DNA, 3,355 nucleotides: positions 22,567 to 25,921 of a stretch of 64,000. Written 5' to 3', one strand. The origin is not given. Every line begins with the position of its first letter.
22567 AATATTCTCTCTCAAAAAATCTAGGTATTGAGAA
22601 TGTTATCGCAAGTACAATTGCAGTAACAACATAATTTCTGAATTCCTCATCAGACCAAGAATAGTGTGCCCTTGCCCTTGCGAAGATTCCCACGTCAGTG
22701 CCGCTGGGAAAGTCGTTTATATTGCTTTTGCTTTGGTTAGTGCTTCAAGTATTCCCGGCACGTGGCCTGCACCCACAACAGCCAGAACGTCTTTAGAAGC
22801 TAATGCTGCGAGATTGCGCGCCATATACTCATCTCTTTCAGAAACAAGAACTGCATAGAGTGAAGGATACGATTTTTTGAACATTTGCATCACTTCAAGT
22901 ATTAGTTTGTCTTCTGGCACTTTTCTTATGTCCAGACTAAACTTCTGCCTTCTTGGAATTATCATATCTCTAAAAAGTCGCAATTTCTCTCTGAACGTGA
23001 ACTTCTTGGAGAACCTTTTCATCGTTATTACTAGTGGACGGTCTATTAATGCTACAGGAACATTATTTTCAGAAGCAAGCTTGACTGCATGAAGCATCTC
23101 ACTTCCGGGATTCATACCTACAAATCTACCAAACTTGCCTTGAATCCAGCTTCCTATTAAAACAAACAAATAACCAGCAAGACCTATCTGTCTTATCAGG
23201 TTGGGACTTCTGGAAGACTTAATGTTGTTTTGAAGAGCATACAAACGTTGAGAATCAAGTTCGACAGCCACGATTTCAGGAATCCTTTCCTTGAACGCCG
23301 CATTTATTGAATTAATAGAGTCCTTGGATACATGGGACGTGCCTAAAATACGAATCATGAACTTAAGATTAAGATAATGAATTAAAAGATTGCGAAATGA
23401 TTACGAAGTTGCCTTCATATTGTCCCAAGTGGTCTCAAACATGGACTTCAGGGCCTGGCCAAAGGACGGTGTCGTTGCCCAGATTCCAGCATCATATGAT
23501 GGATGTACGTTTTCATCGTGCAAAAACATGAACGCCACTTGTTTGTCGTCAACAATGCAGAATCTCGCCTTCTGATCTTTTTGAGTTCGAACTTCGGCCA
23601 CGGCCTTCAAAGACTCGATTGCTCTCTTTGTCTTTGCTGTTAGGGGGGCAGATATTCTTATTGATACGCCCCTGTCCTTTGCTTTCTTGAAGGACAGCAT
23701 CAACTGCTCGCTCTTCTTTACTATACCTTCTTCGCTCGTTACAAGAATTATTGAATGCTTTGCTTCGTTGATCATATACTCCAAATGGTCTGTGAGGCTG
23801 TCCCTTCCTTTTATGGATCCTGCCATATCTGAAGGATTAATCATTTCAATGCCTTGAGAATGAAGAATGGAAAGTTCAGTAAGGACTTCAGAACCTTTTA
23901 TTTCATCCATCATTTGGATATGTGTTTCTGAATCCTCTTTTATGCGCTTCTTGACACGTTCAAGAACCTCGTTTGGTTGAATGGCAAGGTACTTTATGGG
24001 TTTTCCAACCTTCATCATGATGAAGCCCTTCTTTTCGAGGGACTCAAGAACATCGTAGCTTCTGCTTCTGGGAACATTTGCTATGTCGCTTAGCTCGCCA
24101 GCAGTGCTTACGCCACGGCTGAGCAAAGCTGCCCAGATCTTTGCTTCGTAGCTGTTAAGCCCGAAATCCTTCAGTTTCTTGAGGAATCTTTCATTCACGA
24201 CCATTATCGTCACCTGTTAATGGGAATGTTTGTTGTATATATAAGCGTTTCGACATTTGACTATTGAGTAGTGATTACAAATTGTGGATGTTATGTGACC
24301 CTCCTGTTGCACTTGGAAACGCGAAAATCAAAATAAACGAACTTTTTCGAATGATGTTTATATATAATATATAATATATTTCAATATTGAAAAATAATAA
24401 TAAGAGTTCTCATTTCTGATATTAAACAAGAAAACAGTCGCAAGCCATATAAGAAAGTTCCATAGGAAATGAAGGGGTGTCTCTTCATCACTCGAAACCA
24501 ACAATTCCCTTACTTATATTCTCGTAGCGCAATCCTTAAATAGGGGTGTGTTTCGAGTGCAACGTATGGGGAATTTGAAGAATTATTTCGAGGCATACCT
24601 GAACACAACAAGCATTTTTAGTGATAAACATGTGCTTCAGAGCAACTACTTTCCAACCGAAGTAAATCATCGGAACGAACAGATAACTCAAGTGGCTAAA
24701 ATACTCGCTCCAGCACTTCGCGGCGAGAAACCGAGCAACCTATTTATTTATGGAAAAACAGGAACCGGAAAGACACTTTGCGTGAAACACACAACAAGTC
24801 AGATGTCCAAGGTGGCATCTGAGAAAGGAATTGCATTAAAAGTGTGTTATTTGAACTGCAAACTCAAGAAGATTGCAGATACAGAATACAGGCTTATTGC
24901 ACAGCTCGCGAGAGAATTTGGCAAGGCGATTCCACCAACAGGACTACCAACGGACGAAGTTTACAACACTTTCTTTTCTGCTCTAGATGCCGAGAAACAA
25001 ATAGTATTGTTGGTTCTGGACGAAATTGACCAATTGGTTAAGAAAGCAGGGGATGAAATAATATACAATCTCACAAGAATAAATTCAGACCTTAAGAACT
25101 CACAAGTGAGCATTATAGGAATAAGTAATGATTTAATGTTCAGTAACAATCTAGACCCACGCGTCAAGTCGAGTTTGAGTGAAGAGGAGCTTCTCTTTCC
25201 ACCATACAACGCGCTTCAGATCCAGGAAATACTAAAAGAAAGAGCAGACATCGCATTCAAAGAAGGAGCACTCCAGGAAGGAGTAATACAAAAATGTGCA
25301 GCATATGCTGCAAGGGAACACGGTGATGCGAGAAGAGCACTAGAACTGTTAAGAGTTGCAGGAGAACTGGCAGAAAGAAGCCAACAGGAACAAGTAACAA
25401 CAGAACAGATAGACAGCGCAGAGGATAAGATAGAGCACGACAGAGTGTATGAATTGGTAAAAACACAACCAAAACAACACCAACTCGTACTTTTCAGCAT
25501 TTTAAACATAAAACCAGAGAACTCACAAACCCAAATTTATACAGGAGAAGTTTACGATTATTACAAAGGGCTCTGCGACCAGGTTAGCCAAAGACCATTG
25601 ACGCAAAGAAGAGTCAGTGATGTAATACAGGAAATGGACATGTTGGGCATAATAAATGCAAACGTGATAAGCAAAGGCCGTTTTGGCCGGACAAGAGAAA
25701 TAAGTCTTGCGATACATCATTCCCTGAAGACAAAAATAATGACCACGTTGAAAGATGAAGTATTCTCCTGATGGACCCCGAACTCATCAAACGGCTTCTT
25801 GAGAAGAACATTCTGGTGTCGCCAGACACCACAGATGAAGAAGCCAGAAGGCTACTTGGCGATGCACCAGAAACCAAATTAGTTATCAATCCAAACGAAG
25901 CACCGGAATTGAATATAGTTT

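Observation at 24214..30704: Origin-like region upstream of an orc1/cdc6-polD small-polD large operon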

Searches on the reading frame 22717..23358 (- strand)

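Call 6: search_protein_families(library=pfam, proteins=[window:22717-23358:-])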
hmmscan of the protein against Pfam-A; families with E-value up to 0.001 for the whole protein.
window:22717-23358:- (213 aa): 1 family
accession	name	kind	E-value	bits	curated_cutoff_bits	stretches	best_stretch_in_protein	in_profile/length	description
PF01963.22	TraB_PrgY_gumN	-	3.5e-20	73.4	26.8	1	3-204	13-248/263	TraB/PrgY/gumN family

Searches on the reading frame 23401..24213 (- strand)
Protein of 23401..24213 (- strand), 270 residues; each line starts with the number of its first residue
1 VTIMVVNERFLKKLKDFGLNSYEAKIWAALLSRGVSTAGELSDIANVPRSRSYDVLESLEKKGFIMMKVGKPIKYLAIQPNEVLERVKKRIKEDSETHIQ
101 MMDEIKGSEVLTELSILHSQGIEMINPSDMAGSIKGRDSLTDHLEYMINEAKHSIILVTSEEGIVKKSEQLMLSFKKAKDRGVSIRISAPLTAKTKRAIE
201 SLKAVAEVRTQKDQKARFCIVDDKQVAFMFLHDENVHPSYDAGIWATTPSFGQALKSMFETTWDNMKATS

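Call 6: search_protein_families(library=pfam, proteins=[window:23401-24213:-])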
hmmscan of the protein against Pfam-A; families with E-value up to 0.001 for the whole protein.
window:23401-24213:- (270 aa): 2 families
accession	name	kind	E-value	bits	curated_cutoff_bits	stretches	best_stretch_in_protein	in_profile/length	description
PF01978.25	TrmB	-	7e-22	77.5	25.6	1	14-80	1-67/68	Sugar-specific transcriptional regulator TrmB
PF11495.14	Regulator_TrmB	-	9.2e-09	35.3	22.2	1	134-265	5-131/233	Archaeal transcriptional regulator TrmB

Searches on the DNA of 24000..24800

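Call 49: search_rna_families(source=window, start=24000, end=24800, threshold=evalue, max_evalue=1)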
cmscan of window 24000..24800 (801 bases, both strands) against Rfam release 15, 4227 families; matches with E-value up to 1: 0.
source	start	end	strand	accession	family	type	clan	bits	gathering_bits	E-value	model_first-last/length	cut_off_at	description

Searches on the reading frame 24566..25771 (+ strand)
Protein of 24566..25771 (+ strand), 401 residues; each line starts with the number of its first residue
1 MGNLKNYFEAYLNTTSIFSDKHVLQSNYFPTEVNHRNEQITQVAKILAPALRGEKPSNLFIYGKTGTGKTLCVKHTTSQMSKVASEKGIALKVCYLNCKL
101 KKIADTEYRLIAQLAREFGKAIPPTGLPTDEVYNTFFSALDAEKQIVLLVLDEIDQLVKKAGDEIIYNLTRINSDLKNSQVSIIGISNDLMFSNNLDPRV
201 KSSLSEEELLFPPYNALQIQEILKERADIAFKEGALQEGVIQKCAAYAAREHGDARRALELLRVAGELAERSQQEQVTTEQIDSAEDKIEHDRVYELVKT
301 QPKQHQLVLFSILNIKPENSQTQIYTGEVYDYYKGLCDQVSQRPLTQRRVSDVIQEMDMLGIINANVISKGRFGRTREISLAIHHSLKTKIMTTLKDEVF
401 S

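Call 6: search_protein_families(library=pfam, proteins=[window:24566-25771:+])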
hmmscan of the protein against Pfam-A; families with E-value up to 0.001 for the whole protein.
window:24566-25771:+ (401 aa): 11 families
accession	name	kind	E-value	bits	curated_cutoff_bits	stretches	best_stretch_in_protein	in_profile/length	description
PF09079.17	Cdc6_C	-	3.7e-26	91.4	25.1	1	296-385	1-90/96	CDC6, C terminal winged helix domain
PF22703.2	Cdc6_lid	-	1.3e-25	89.5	27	1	221-286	2-67/68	Cdc6 AAA+ ATPase-type lid domain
PF13401.12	AAA_22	-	9.6e-10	39.3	27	1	56-185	5-122/130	AAA domain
PF13191.12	AAA_16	-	1.5e-08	35.8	32.6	1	35-172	4-158/167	AAA ATPase domain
PF00004.35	AAA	-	4.9e-07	30.7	21.2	1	60-202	2-120/131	ATPase family associated with various cellular activities (AAA)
PF22606.2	Cdc6-ORC-like_ATPase_lid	-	1.4e-06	28.5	27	1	214-270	1-57/60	Cdc6/ORC-like, ATPase lid domain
PF01637.24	ATPase_2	-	1.8e-05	25.1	33.2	1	50-178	14-144/225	ATPase domain predominantly from Archaea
PF05621.17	TniB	-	2.2e-05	24.4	22.4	1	46-181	25-158/189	Bacterial TniB protein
PF00270.35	DEAD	-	0.00013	22.2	26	0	49-75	10-33/167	DEAD/DEAH box helicase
PF05729.18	NACHT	-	0.00017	21.9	26.7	1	59-163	3-99/167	NACHT domain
PF13479.12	AAA_24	-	0.00089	19.6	27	0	57-172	3-91/195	AAA domain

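Call 8: find_encoding_contigs(protein=window:24566-25771:+, flank=3000, max_places=6)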
Protein window:24566-25771:+ (401 aa): no gene with exactly this product is on record in the collection.

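Call 9: find_related_loci(query=window:24566-25768:+, collection=genome_contigs, flank=4000)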
Query window:24566-25768:+ (401 aa) in genome_contigs; peptide patterns used: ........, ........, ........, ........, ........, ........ (x = any residue, [..] = any of these).
52 stretches matched a pattern; 17 encode a relative of the query (tblastn E <= 1e-3); 17 distinct loci.
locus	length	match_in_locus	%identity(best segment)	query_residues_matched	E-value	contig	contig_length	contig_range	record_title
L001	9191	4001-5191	65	1-399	3e-177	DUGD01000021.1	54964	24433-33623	MAG TPA_asm: Candidatus Woesearchaeota archaeon isolate UBA10207 contig_35868, whole genome shotgun sequence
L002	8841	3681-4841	65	4-391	2e-175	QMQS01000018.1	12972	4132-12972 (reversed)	MAG: Candidatus Woesearchaeota archaeon isolate B29_G15 B29_Guay15_scaffold_00989, whole genome shotgun sequence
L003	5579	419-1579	65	4-391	4e-175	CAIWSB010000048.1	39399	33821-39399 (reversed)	uncultured Candidatus Woesearchaeota archaeon isolate AlinenSediments_bin-3794 genome assembly, contig: bin-3794:048/116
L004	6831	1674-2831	62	2-391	1e-174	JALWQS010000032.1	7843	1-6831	MAG: Candidatus Woesearchaeota archaeon isolate M2_metabat1_scaf2bin.081 M2_NODE_14808_length_7843_cov_2.149559, whole g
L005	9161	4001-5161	64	4-391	2e-169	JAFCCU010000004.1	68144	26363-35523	Candidatus Woesearchaeota archaeon isolate AB_69_Bin_160 AB_69_Bin_160_scaffold_136, whole genome shotgun sequence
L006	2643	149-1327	61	4-397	4e-175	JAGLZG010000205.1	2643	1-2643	MAG: Nanoarchaeota archaeon isolate RS_13_58 ZL320.bin.58.fa_205, whole genome shotgun sequence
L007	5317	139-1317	61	3-397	2e-162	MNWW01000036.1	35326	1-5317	MAG: Candidatus Woesearchaeota archaeon CG1_02_57_44 cg1_0.2_scaffold_1170_c, whole genome shotgun sequence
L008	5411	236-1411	60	4-397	2e-161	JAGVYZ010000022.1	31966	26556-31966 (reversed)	Candidatus Woesearchaeota archaeon isolate RIFOXYB1_FULL_29_12 rifoxyb1_full_scaffold_663, whole genome shotgun sequence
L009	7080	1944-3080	68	7-387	3e-180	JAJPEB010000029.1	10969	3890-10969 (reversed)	MAG: Candidatus Woesearchaeota archaeon isolate t2.113 NODE_6684_length_10969_cov_4.145043, whole genome shotgun sequenc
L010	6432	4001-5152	57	1-383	9e-150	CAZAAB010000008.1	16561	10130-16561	MAG TPA_asm: Candidatus Woesearchaeota archaeon isolate SRP141376_co2_396 genome assembly, contig: NODE_7045_length_1656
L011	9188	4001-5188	55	4-399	2e-149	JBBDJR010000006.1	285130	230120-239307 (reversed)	MAG: Candidatus Pacearchaeota archaeon isolate LejiaA_36_51 Lejia_A_50_length_285130_cov_31, whole genome shotgun sequen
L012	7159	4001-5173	57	1-390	2e-149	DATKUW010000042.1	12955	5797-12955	MAG TPA_asm: Bacillota bacterium isolate SMAG_U14117 k141_1144248, whole genome shotgun sequence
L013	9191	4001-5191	55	3-400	1e-148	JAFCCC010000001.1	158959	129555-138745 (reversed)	MAG: Candidatus Nanohalarchaeota archaeon isolate AB_1215_Bin_137 AB_1215_Bin_137.fna_scaffold_5, whole genome shotgun s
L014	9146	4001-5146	57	2-383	2e-149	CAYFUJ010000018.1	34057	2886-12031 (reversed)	MAG TPA_asm: Candidatus Woesearchaeota archaeon isolate ERP108616_co1_155 genome assembly, contig: k119_520140, whole ge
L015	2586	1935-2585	64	4-220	4e-97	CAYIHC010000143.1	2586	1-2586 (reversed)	MAG TPA_asm: Candidatus Woesearchaeota archaeon isolate ERP119705_co20_126 genome assembly, contig: NODE_76906_length_25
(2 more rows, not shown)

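Call 24: find_related_loci(query=window:24566-25768:+, collection=metagenome_contigs, flank=2500)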
Query window:24566-25768:+ (401 aa) in metagenome_contigs; peptide patterns used: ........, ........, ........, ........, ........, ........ (x = any residue, [..] = any of these).
103 stretches matched a pattern; 18 encode a relative of the query (tblastn E <= 1e-3); 18 distinct loci.
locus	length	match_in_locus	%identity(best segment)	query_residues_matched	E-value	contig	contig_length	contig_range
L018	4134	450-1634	66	4-399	0e+0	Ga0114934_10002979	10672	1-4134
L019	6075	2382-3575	65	1-399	2e-180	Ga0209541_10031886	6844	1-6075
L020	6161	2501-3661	65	4-391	1e-175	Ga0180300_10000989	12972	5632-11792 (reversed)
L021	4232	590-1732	65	2-383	5e-176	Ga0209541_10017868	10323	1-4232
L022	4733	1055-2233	61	4-397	8e-168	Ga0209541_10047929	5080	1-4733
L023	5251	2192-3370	61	4-397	2e-167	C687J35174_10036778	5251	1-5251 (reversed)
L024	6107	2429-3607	61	3-397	2e-163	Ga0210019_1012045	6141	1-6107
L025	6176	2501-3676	60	4-397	4e-161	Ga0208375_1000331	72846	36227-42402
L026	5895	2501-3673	57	1-390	7e-150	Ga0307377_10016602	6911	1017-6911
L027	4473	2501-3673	57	1-390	2e-150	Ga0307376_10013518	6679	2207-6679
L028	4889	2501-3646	57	2-383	4e-151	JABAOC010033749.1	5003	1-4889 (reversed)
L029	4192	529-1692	56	3-390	1e-149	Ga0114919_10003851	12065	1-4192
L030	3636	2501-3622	56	12-383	4e-145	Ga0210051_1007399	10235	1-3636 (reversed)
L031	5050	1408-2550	55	12-390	2e-143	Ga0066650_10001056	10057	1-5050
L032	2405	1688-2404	68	4-242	7e-116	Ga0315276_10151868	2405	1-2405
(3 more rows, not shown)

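Call 43: search_solved_structures(query=window:24566-25768:+, max_evalue=0.00001, show_alignments=2)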
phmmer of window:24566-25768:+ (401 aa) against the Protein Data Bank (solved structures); distinct sequences matched with E-value up to 0.00001: 21.
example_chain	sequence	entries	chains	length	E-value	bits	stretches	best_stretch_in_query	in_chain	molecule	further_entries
2qby_A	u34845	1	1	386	2.2e-105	355.8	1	15-388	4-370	Cell division control protein 6 homolog 1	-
2v1u_A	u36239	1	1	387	1.4e-98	333.5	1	16-382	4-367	CELL DIVISION CONTROL PROTEIN 6 HOMOLOG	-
2qby_B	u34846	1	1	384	8.8e-45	156.5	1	51-383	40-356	Cell division control protein 6 homolog 3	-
8rwv_F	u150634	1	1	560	1.4e-23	86.7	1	27-281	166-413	Cell division control protein 6 homolog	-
8s0e_G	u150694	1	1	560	1.4e-23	86.7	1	27-281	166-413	Cell division control protein 6 homolog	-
1w5s_A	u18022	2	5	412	2.9e-23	85.6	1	16-385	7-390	ORIGIN RECOGNITION COMPLEX SUBUNIT 2 ORC2 | ORC2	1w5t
1fnn_A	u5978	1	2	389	4e-22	81.9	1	17-384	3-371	CELL DIVISION CONTROL PROTEIN 6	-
7jgr_G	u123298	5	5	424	3.5e-17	65.7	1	34-275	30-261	Cell division control protein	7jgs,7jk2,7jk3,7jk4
5uj7_A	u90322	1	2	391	1.2e-12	50.8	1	30-280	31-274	Origin recognition complex subunit 1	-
7jpo_A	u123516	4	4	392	1.2e-12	50.8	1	30-280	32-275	Origin recognition complex subunit 1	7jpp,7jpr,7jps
5ujm_A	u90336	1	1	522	3.6e-12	49.2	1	30-279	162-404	Origin recognition complex subunit 1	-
7ctf_A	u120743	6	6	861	7.1e-12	48.2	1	30-279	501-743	Origin recognition complex subunit 1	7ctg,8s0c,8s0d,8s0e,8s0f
8rwv_A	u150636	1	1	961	8.6e-12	47.9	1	31-279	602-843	Origin recognition complex subunit 1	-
4xgc_A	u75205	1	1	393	5.7e-11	45.2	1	29-308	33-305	Origin recognition complex subunit 1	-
7jgr_A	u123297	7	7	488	1e-10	44.4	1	29-308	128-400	Origin recognition complex subunit 1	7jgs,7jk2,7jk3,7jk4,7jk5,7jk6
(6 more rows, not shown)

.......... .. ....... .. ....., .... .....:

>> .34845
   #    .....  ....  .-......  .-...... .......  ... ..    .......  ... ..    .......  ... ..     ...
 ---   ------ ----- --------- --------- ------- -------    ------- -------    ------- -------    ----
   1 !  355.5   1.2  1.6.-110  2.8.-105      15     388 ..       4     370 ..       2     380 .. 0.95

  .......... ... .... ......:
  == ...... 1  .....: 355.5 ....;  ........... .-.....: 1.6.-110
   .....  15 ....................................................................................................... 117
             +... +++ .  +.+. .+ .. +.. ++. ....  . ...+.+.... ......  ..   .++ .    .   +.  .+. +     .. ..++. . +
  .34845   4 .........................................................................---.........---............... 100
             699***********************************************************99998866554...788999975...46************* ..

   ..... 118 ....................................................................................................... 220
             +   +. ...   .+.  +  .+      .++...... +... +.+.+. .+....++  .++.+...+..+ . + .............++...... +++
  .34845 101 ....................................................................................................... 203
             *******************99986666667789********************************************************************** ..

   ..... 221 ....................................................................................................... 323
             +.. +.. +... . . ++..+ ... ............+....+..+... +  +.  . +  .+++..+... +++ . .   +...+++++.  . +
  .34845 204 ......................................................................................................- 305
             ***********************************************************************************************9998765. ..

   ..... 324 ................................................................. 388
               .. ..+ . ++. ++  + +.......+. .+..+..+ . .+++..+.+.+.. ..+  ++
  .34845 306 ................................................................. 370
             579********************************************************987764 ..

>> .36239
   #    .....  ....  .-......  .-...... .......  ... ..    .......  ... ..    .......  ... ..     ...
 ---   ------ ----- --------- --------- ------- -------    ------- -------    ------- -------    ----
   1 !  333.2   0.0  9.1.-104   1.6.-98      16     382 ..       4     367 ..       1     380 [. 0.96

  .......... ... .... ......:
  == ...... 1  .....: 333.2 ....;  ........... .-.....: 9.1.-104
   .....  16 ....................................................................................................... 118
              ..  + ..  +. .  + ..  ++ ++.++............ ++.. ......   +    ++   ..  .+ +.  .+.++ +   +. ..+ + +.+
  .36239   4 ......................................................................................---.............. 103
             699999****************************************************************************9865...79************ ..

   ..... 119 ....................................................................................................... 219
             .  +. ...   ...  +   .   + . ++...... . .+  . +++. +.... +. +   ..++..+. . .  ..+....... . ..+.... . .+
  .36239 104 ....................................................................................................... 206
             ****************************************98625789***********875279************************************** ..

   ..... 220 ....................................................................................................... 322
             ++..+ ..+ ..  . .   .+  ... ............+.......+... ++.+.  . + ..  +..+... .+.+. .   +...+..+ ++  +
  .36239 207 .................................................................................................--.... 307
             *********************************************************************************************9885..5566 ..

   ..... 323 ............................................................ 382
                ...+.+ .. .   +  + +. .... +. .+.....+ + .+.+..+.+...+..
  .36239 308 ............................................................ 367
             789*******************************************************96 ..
